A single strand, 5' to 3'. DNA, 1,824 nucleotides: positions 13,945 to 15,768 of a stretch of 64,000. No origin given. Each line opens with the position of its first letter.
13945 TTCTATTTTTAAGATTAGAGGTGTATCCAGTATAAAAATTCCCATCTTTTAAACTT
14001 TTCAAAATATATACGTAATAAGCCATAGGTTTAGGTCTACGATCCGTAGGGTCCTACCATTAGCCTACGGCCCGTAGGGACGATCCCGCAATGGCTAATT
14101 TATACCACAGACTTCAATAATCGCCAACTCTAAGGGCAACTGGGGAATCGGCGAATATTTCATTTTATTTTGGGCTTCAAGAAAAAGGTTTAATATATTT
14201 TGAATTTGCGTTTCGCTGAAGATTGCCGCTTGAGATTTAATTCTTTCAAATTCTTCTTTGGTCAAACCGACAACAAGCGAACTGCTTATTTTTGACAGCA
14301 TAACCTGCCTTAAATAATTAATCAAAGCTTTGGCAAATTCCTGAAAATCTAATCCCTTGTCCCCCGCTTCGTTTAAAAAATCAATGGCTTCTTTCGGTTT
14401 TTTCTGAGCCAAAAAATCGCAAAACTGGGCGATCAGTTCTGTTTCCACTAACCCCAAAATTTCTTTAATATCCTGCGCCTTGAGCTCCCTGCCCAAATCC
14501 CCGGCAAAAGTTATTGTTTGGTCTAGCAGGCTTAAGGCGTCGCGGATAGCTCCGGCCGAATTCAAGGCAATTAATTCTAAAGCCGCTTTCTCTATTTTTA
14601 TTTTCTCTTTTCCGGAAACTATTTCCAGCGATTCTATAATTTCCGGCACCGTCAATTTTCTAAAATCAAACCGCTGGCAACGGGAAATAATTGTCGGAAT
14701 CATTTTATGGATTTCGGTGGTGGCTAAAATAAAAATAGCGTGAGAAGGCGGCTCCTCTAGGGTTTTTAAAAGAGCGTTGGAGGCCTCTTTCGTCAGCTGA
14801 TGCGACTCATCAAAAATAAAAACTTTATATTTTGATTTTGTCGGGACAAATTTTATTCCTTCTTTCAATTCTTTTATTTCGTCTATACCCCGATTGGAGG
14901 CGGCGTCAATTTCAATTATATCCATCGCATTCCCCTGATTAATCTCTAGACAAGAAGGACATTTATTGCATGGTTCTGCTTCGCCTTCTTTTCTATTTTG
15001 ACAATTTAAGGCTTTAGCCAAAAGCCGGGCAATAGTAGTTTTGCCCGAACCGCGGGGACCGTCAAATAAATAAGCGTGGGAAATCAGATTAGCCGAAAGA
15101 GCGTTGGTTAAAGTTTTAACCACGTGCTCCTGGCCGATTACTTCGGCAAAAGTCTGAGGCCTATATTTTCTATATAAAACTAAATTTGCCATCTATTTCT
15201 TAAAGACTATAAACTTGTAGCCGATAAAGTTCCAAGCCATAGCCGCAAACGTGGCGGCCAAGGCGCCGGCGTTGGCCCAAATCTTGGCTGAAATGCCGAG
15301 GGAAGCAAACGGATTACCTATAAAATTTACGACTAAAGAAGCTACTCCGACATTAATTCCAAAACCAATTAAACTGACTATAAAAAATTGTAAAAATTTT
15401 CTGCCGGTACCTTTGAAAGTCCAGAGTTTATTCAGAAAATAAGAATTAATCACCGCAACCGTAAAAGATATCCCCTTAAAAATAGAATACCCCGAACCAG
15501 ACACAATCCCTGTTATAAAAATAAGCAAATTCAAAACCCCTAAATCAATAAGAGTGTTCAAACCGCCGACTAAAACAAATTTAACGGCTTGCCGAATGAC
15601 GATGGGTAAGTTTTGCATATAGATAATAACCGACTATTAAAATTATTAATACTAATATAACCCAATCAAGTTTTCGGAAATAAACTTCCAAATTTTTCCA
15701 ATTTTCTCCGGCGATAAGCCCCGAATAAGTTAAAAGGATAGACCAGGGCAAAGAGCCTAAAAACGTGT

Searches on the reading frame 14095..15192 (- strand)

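Call 45: search_protein_families(library=pfam, proteins=[window:14095-15192:-], max_evalue=0.001)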
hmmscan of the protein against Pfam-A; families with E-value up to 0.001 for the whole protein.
window:14095-15192:- (365 aa): 12 families
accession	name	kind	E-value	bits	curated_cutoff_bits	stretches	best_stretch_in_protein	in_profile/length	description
PF13177.12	DNA_pol3_delta2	-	2.6e-49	167.7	27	1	20-180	1-160/161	DNA polymerase III, delta subunit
PF12169.13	DNA_pol3_gamma3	-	1.1e-15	58.2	24.4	1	238-363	2-129/143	DNA polymerase III subunits gamma and tau domain III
PF00004.35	AAA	-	4.7e-13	50.2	21.2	1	42-176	2-124/131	ATPase family associated with various cellular activities (AAA)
PF22608.2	DNAX_ATPase_lid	-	6.8e-13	48.6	27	1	185-231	2-48/49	DNA polymerase III clamp loader subunit, ATPase lid domain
PF05496.18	RuvB_N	-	3.5e-07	30.6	27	1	11-68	2-63/159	Holliday junction DNA helicase RuvB P-loop domain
PF03215.21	Rad17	-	1.6e-05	25.4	23.8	1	7-68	10-75/186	Rad17 P-loop domain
PF04851.21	ResIII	-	4.7e-05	23.8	22.5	0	111-145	115-150/164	Type III restriction enzyme, res subunit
PF13173.12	AAA_14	-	0.00011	22.6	27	1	40-155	4-95/129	AAA domain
PF13401.12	AAA_22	-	0.00015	22.6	27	0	43-160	10-125/130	AAA domain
PF01078.27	Mg_chelatase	-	0.00028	20.8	20.3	1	15-69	2-53/207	Magnesium chelatase, subunit ChlI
PF13191.12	AAA_16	-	0.00045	21.2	32.6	0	18-65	2-51/167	AAA ATPase domain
PF07728.20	AAA_5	-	0.00099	19.6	22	0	43-147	4-92/139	AAA domain (dynein-related subfamily)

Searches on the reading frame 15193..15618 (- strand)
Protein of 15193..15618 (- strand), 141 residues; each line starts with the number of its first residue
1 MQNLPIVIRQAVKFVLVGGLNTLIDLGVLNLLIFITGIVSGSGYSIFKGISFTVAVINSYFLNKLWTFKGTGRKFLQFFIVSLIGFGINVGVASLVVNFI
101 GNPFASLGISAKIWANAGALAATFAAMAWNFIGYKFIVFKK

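Call 45: search_protein_families(library=pfam, proteins=[window:15193-15618:-], max_evalue=0.001)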
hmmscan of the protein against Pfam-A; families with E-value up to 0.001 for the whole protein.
window:15193-15618:- (141 aa): 1 family
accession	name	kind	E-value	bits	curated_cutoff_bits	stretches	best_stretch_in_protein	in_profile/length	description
PF04138.20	GtrA_DPMS_TM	-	2.6e-21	76.4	26.1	1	13-139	1-117/117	GtrA/DPMS, transmembrane domain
